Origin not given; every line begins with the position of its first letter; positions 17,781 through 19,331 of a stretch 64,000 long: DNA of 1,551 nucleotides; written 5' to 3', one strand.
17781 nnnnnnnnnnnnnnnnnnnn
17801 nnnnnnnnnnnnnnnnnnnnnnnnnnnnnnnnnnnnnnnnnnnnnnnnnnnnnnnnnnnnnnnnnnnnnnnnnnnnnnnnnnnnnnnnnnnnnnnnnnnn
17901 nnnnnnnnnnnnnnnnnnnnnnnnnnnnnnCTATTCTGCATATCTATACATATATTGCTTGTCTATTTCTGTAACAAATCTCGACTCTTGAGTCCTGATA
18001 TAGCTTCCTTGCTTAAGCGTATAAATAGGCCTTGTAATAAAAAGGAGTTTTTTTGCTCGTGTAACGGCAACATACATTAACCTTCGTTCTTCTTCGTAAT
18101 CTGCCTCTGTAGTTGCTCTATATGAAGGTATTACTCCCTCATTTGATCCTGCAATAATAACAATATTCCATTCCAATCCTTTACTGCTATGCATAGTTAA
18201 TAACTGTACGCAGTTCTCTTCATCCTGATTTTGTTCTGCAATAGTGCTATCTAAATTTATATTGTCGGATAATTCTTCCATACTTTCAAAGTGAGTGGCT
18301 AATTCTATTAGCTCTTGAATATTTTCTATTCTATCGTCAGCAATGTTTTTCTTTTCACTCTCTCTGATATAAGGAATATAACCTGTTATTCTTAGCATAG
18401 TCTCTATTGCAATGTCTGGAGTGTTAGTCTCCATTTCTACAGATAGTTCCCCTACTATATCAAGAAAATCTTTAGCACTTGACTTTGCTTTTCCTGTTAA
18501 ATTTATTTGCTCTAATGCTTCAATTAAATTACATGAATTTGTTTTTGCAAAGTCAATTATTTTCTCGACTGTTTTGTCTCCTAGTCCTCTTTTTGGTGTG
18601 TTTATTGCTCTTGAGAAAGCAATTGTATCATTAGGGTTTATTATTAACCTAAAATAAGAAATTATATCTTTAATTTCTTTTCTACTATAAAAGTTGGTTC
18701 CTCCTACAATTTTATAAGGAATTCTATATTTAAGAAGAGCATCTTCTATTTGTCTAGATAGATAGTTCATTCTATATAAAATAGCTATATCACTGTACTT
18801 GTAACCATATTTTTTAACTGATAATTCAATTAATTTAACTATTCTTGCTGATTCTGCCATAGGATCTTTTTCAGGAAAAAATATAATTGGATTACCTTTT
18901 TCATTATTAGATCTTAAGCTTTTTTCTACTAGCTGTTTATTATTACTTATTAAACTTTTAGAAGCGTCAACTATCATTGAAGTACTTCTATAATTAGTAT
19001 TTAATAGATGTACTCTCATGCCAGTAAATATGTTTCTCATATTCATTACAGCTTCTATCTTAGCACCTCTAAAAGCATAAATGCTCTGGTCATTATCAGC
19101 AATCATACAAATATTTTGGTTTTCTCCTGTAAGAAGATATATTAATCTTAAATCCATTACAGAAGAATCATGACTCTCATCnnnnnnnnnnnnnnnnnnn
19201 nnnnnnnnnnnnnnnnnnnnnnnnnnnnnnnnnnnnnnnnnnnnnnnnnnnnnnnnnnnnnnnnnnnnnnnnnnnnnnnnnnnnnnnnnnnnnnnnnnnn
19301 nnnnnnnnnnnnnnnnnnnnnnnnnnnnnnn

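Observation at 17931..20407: UvrD/PcrA-type helicase gene split by a ~580-nt ORF-less structured insert with group I intron boundary hallmarks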

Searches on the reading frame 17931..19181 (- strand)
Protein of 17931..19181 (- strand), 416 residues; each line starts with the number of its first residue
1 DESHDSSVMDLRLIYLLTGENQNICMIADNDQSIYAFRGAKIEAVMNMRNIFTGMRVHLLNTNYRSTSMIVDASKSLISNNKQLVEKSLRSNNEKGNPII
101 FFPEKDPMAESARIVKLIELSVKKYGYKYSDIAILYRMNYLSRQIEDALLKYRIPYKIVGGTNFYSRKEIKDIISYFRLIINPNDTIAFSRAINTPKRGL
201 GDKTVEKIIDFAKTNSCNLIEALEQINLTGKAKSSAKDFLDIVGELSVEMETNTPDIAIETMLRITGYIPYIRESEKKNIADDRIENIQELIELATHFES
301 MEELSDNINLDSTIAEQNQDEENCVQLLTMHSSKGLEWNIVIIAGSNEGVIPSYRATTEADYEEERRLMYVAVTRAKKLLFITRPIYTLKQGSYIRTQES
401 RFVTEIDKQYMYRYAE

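Call 7: search_protein_families(library=pfam, proteins=[window:17931-19181:-], max_evalue=0.01)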
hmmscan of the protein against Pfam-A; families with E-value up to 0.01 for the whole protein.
window:17931-19181:- (416 aa): 4 families
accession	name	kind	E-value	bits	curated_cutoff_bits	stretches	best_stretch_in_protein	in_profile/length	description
PF13361.12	UvrD_C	-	1.2e-70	239.2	25.6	1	60-383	3-346/350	UvrD-like helicase C-terminal domain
PF13538.12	UvrD_C_2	-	3.6e-11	43.2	27.4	1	327-382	4-51/52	UvrD-like helicase C-terminal domain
PF00580.27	UvrD-helicase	-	5.5e-11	43.1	23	1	1-51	219-269/271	UvrD/REP helicase N-terminal domain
PF13087.12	AAA_12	-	2.8e-06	27.5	27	1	311-382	126-190/195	AAA domain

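Call 14: find_related_loci(query=window:17931-19181:-, collection=viral_contigs, flank=3000)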
Query window:17931-19181:- (416 aa) in viral_contigs; peptide patterns used: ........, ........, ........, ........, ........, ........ (x = any residue, [..] = any of these).
19 stretches matched a pattern; 5 encode a relative of the query (tblastn E <= 1e-3); 4 distinct loci.
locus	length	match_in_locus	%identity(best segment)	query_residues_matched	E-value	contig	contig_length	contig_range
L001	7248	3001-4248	97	1-416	0e+0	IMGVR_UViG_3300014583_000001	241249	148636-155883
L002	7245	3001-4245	47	1-412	4e-115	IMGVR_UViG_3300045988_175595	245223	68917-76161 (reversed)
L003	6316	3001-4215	38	1-411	1e-83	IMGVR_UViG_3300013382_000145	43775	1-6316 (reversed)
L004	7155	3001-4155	38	1-383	1e-69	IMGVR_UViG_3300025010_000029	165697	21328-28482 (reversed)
